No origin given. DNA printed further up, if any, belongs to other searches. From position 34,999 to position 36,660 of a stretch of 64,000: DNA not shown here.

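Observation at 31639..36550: Methylation/glycosylation cassette: class I SAM methyltransferase, FkbM methyltransferase and two GT4-type glycosyltransferases in one minus-strand operon behind an operator-bearing promoter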

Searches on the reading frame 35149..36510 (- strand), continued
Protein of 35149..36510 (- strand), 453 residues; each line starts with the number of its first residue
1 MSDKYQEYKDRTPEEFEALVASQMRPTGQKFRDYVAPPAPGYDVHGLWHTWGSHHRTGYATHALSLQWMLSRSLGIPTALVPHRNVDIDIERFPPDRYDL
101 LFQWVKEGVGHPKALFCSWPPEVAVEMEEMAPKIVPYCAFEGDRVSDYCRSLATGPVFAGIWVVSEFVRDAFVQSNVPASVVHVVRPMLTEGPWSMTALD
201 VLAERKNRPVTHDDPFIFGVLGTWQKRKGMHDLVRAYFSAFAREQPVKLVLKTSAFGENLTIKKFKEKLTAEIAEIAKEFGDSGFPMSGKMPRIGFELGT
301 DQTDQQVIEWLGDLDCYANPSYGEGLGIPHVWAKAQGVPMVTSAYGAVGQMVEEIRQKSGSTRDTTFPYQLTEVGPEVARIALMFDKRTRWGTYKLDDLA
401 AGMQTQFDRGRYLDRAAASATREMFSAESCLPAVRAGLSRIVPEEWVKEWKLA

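Call 56: predict_structure(alignment_id=A1)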
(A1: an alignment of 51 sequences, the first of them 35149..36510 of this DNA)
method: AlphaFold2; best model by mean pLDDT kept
length: 453 residues; sequences in the alignment: 51
mean_pLDDT: 91.9   pTM: 0.87
mean pLDDT of the five models: 91.9, 91.1, 91.1, 90.9, 90.5
residues with pLDDT >= 90: 374; 70-90: 47; 50-70: 24; < 50: 8
segments of 3 or more residues with pLDDT < 50: 1-5
pLDDT, mean of each block of 10 residues (from residue 1): 53 73 53 54 87 92 98 97 94 94 91 97 96 96 96 97 98 98 98 96 96 98 91 98 98 88 95 98 96 95 95 98 86 98 96 96 93 88 91 97 98 97 98 98 96 93
secondary structure, 60 per line:
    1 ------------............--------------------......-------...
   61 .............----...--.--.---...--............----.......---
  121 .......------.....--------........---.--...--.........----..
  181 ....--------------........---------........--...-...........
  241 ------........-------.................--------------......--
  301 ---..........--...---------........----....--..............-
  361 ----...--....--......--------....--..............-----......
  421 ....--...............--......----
elements in order: H13-24 E45-50 H58-73 E78-80 H95-106 E111-117 H121-127 E134-138 H147-154 E161-163 H166-174 E182-184 H199-206 E216-223 H230-240 E247-254 H262-278 E293-298 H304-313 E316-318 H328-335 E340-343 H346-359 E365-367 E370-373 H376-381 E390-393 H396-409 H415-424 H427-441 H444-449

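Call 60: fold_search(model_id=the predicted structure, library=pdb)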
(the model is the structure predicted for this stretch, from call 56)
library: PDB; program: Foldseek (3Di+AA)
matches with E <= 10: 1633; with E <= 0.001: 555
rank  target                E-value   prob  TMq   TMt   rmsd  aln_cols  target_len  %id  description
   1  3oy2_A                8.8e-14  1.00  0.60  0.68   6.8       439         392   14  Crystal structure of a putative glycosyltransferase from Paramecium bursaria Chlorella virus NY2A (released 2010-11-17)
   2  4xsu_B                9.2e-12  1.00  0.55  0.66   6.8       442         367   12  Crystal structure of Anabaena Alr3699/HepE in complex with UDP and glucose (released 2016-01-13)
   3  4xsu_A                1.7e-11  1.00  0.54  0.65   7.4       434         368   13  Crystal structure of Anabaena Alr3699/HepE in complex with UDP and glucose (released 2016-01-13)
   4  4xsr_B                2.1e-11  1.00  0.55  0.67   6.9       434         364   14  Crystal structure of Anabaena Alr3699/HepE in complex with UDP-glucose (released 2016-01-13)
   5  4xsp_A                3.8e-11  1.00  0.54  0.66   7.3       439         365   14  Crystal structure of Anabaena Alr3699/HepE in complex with UDP (released 2016-01-13)
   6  6tvp_B                1.3e-10  1.00  0.51  0.58   8.7       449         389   16  Structure of Mycobacterium smegmatis alpha-maltose-1-phosphate synthase GlgM (released 2020-04-22)
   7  6tvp_A                1.5e-10  1.00  0.51  0.59   8.9       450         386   16  Structure of Mycobacterium smegmatis alpha-maltose-1-phosphate synthase GlgM (released 2020-04-22)
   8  4xso_A                1.7e-10  1.00  0.54  0.65   7.5       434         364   13  Crystal structure of apo-form Alr3699/HepE from Anabaena sp. strain PCC 7120 (released 2016-01-13)
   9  2r60                  2.0e-10  1.00  0.40  0.39  10.6       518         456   13  Structure of apo Sucrose Phosphate Synthase (SPS) of Halothermothrix orenii (released 2008-06-10)
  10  8vrf_A                2.8e-10  1.00  0.52  0.52   9.1       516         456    9  Sucrose-phosphate synthase-like protein from Leishmania major (released 2025-08-13)
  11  4f96_A                3.1e-10  1.00  0.46  0.45  13.1       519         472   12  Crystal Structure of VldE, the pseudo-glycosyltransferase, in complex with GDP (released 2012-10-17)
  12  8z0a_A                4.0e-10  1.00  0.48  0.38  13.4       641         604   11  Human GYS1-GYG2 complex (apo) (released 2025-04-09)
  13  9dcm_C                5.6e-10  1.00  0.40  0.39  13.0       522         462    9  Sucrose-phosphate synthase from Leishmania major (released 2025-10-29)
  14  8vrf_B                6.7e-10  1.00  0.52  0.52   8.6       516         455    9  Sucrose-phosphate synthase-like protein from Leishmania major (released 2025-08-13)
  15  7qh9_DDD              9.6e-10  1.00  0.44  0.41   6.0       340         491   11  TarM(Se)_G117R-4RboP (released 2023-05-10)
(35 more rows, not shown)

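Call 62: find_related_loci(query=A1, collection=genome_contigs, flank=10000)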
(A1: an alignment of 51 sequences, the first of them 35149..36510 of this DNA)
Query A1 (453 aa) in genome_contigs; peptide patterns used: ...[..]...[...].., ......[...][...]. (x = any residue, [..] = any of these).
90 stretches matched a pattern; 4 encode a relative of the query (tblastn E <= 1e-3); 4 distinct loci.
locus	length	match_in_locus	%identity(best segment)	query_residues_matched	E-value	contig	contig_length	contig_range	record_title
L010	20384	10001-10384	27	210-354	3e-9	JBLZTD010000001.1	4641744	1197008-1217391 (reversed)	MAG: Thalassobaculum sp. isolate contig_650 contig_650, whole genome shotgun sequence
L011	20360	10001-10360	29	197-343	1e-7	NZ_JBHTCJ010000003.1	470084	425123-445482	Saccharopolyspora griseoalba strain CGMCC 4.7124 spades_K_17_127_3, whole genome shotgun sequence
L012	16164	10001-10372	27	208-354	2e-5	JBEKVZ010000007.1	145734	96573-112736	MAG: Gemmatimonadales bacterium isolate SPRUCE 616 SPRUCE_616_7, whole genome shotgun sequence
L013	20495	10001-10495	27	209-397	6e-5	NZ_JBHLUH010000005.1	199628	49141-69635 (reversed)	Phytohabitans kaempferiae strain TBRC 3947 GCM70007130_118, whole genome shotgun sequence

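Call 72: search_solved_structures(query=L001:13340-14563:+, max_evalue=1)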
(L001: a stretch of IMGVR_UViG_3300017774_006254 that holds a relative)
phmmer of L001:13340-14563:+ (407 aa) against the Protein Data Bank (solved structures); distinct sequences matched with E-value up to 1: 4.
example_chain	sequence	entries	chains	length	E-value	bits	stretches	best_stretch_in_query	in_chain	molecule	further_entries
6g7d_A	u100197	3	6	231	0.0037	19.2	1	17-152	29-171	Methyltransferase domain protein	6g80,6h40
2hnk_A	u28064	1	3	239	0.011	17.7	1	22-164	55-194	SAM-dependent O-methyltransferase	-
7ar9_J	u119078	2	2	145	0.29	13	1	208-257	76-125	ND6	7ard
3c3y_A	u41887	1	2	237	0.44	12.4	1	113-189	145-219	O-methyltransferase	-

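Call 73: search_protein_families(library=ncbifam, proteins=[window:35149-36510:-, L001:13340-14563:+], max_evalue=0.01)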
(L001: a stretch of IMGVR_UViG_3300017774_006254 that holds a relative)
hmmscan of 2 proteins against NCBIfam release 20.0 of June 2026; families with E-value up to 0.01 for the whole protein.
window:35149-36510:- (453 aa): 3 families
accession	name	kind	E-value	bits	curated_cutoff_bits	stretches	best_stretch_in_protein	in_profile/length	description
TIGR03088.1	stp2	hypoth_equivalog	0.0023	17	409.05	0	305-354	264-313/374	TIGR03088 family PEP-CTERM/XrtA system glycosyltransferase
NF047684.1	TeichurnBiosyTuaC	equivalog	0.0059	15.6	550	1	303-356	279-332/391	teichuronic acid biosynthesis protein TuaC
NF041876.1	EPS_EpsE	equivalog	0.0084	15.4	400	0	303-354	285-336/389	exopolysaccharide biosynthesis GT4 family glycosyltransferase EpsE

L001:13340-14563:+ (407 aa): 0 families

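Call 78: find_related_loci(query=L001:3-923:+, collection=viral_contigs, flank=10000)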
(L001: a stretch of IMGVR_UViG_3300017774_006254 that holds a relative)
Query L001:3-923:+ (306 aa) in viral_contigs; peptide patterns used: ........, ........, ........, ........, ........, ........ (x = any residue, [..] = any of these).
7 stretches matched a pattern; 1 encode a relative of the query (tblastn E <= 1e-3); 1 distinct loci.
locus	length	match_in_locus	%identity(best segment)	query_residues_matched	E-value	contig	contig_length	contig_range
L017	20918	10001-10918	100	1-306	0e+0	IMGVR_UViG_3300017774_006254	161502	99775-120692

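Call 80: find_related_loci(query=L017:165-884:+, collection=viral_contigs, flank=10000)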
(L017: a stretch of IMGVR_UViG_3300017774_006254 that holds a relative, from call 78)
Query L017:165-884:+ (239 aa) in viral_contigs; peptide patterns used: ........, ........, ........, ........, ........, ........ (x = any residue, [..] = any of these).
16 stretches matched a pattern; 11 encode a relative of the query (tblastn E <= 1e-3); 11 distinct loci.
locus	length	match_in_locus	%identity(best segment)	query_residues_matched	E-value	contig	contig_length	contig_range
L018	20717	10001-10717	100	1-239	1e-163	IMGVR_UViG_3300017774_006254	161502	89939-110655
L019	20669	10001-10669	55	4-232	2e-79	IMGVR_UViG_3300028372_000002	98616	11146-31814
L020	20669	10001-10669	55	4-232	2e-79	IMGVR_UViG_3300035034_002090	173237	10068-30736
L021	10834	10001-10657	50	1-233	8e-72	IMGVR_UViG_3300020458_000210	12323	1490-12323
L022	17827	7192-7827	51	1-226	4e-70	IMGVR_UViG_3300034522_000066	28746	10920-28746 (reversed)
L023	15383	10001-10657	48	1-233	7e-70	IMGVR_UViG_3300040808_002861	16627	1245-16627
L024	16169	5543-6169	51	2-224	7e-69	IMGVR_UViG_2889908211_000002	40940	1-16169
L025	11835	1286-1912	50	2-224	6e-67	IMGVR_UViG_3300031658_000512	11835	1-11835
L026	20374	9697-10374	46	4-239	2e-66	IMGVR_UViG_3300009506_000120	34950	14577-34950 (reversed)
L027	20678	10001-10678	46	4-239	2e-66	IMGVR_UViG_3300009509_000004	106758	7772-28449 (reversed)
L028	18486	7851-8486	49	1-224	1e-64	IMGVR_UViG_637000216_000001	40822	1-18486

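Call 84: find_related_loci(query=L018:107-1099:+, collection=viral_contigs, flank=10000)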
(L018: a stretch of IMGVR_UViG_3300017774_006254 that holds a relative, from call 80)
Query L018:107-1099:+ (330 aa) in viral_contigs; peptide patterns used: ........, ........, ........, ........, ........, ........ (x = any residue, [..] = any of these).
2 stretches matched a pattern; 1 encode a relative of the query (tblastn E <= 1e-3); 1 distinct loci.
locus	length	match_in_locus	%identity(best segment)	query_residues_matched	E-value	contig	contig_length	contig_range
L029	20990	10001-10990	100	1-330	0e+0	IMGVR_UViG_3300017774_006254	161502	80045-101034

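Call 86: find_related_loci(query=L029:488-1339:+, collection=viral_contigs, flank=10000)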
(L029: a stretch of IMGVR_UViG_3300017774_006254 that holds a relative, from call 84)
Query L029:488-1339:+ (283 aa) in viral_contigs; peptide patterns used: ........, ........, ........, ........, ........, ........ (x = any residue, [..] = any of these).
9 stretches matched a pattern; 2 encode a relative of the query (tblastn E <= 1e-3); 1 distinct loci.
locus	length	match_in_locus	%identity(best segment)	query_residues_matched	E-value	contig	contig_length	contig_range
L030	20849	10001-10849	100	1-283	0e+0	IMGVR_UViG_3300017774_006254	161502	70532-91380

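Call 90: find_related_loci(query=L030:51-557:+, collection=viral_contigs, flank=10000)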
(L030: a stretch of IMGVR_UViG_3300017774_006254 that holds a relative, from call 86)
Query L030:51-557:+ (168 aa) in viral_contigs; peptide patterns used: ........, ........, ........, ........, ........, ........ (x = any residue, [..] = any of these).
19 stretches matched a pattern; 1 encode a relative of the query (tblastn E <= 1e-3); 1 distinct loci.
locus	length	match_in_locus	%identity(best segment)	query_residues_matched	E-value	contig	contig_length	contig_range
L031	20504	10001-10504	99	1-168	1e-114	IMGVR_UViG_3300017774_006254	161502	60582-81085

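Call 92: find_related_loci(query=L031:278-778:+, collection=viral_contigs, flank=10000)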
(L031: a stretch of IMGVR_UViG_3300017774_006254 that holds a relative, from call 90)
Query L031:278-778:+ (166 aa) in viral_contigs; peptide patterns used: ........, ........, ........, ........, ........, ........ (x = any residue, [..] = any of these).
3 stretches matched a pattern; 1 encode a relative of the query (tblastn E <= 1e-3); 1 distinct loci.
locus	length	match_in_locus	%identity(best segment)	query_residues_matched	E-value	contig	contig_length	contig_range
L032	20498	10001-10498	100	1-166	2e-110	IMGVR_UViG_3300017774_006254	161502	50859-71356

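Call 94: find_related_loci(query=A1, collection=metagenome_contigs, flank=10000)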
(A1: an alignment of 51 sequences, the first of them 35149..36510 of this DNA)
Query A1 (453 aa) in metagenome_contigs; peptide patterns used: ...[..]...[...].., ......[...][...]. (x = any residue, [..] = any of these).
163 stretches matched a pattern; 47 encode a relative of the query (tblastn E <= 1e-3); 47 distinct loci.
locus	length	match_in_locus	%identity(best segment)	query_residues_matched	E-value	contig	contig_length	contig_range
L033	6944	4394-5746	69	1-452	0e+0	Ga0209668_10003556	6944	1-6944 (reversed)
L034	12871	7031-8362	62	5-450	0e+0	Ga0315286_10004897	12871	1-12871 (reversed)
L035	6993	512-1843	60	1-450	0e+0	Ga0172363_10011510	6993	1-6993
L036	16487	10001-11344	60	1-450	0e+0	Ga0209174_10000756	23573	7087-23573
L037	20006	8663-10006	60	1-450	0e+0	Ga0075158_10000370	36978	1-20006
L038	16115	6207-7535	60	5-450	1e-179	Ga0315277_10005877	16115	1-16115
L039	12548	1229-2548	60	8-450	2e-178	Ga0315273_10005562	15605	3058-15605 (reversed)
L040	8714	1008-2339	58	5-450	7e-175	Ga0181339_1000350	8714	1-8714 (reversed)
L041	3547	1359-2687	58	4-450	0e+0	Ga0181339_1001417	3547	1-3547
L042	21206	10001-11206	59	49-450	5e-156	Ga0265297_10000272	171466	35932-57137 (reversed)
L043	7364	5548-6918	51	9-452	2e-153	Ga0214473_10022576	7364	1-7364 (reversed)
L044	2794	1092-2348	52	34-452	4e-151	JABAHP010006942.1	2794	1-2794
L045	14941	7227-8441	48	7-419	6e-123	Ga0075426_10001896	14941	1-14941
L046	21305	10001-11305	43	6-450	3e-119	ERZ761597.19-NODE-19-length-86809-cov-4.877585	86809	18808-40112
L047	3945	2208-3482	45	8-440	1e-115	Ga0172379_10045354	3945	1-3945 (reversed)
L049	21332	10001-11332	55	1-452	3e-163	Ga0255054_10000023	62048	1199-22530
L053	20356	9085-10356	43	8-440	5e-105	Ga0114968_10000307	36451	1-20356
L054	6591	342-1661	41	7-450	1e-104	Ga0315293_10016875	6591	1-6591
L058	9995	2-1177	43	53-452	2e-93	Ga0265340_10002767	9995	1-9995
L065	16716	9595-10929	36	1-443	8e-85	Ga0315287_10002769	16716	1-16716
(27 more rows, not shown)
